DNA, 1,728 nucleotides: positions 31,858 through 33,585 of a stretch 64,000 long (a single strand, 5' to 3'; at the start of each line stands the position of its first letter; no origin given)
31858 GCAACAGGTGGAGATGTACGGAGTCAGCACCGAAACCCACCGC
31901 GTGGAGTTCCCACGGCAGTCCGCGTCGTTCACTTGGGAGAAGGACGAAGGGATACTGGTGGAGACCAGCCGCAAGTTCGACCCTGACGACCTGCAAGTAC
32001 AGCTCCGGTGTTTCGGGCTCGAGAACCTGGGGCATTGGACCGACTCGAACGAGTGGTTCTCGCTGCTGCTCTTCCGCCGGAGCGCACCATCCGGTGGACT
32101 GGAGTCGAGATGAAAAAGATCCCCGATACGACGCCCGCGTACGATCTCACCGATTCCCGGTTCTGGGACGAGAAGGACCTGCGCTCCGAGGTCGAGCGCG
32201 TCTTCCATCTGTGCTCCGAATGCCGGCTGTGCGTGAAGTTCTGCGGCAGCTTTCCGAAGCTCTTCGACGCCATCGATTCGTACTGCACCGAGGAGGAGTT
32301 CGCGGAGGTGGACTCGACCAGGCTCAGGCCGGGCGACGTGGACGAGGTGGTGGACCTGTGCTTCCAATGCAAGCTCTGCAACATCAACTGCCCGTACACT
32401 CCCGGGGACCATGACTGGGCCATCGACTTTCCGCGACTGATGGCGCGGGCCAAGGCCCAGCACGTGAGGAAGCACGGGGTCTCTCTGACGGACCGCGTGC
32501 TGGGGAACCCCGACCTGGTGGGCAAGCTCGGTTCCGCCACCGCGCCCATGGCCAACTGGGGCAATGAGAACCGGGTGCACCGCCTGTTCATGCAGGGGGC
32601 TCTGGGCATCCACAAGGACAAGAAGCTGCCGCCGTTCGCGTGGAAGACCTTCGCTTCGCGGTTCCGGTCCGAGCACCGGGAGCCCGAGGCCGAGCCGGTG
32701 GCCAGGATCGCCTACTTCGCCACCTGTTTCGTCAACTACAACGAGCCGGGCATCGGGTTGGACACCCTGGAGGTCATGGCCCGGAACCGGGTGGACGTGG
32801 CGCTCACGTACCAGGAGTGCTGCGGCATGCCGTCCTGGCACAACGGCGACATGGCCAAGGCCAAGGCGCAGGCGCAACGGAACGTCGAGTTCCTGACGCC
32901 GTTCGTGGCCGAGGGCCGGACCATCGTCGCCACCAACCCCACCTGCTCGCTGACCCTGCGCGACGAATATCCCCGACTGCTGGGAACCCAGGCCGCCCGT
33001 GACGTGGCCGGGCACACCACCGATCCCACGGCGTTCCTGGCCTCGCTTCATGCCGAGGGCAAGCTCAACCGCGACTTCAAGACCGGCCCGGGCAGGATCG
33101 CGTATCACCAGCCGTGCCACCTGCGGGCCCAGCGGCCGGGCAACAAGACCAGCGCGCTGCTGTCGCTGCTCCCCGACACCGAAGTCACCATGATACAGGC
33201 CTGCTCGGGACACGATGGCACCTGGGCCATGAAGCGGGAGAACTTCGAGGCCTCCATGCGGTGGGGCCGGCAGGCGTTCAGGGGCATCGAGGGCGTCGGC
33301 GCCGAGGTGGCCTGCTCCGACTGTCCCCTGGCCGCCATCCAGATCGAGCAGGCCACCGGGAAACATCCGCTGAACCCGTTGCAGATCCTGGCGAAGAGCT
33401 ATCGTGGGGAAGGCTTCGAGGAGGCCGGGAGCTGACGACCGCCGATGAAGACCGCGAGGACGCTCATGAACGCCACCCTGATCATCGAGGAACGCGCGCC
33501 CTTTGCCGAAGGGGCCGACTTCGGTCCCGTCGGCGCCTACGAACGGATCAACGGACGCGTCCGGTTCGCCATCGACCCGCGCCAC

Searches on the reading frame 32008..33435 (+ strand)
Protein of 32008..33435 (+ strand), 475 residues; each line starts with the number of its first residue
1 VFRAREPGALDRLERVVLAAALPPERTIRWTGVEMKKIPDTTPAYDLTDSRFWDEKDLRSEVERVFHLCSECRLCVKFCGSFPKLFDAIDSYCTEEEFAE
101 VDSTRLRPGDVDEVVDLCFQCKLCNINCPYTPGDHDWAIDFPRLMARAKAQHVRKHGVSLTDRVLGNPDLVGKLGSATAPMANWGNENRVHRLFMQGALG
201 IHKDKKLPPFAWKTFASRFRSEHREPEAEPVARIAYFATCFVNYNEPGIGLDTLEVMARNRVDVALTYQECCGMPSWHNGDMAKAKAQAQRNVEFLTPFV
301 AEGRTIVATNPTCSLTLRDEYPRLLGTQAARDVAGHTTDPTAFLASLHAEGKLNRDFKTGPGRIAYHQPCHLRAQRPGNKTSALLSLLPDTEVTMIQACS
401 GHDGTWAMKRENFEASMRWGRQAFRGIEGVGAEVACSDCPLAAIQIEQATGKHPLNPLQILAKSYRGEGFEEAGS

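Call 48: search_protein_families(library=ncbifam, proteins=[window:32008-33435:+], max_evalue=0.00001)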
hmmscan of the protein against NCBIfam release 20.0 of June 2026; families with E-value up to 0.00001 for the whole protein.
window:32008-33435:+ (475 aa): 9 families
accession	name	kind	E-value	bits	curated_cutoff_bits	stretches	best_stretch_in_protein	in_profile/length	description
NF008369.0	PRK11168.1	equivalog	2.7e-88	296.6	278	1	66-465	10-399/401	anaerobic glycerol-3-phosphate dehydrogenase subunit C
TIGR03379.1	glycerol3P_GlpC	equivalog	1.4e-66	224.9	279.9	1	65-464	3-395/397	anaerobic glycerol-3-phosphate dehydrogenase subunit GlpC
NF045670.1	quin_L_LdhH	equivalog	5.3e-37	127.4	800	1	111-450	349-689/706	L-lactate dehydrogenase (quinone) large subunit LdhH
NF004898.0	PRK06259.1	equivalog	1.4e-20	73.4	385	1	66-452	133-469/488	fumarate reductase (CoM/CoB) subunit TfrB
NF008434.0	PRK11274.1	equivalog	9.6e-15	54.4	333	1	55-418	11-362/409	glycolate oxidase subunit GlcF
NF049975.1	2HglutDHaseYdiJ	equivalog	3.1e-10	38.5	1350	1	110-462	664-1015/1018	D-2-hydroxyglutarate dehydrogenase YdiJ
NF045663.1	diclust_near_Sec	equivalog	3.1e-09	35.5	530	0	46-323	287-509/759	pyridine nucleotide-disulfide oxidoreductase/dicluster-binding protein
NF011607.0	PRK15033.1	subfamily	1.3e-08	34.2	524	1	58-153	24-103/389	tricarballylate utilization 4Fe-4S protein TcuB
TIGR02484.1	CitB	equivalog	2.2e-08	33.7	246.6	1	59-156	6-87/372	tricarballylate utilization 4Fe-4S protein TcuB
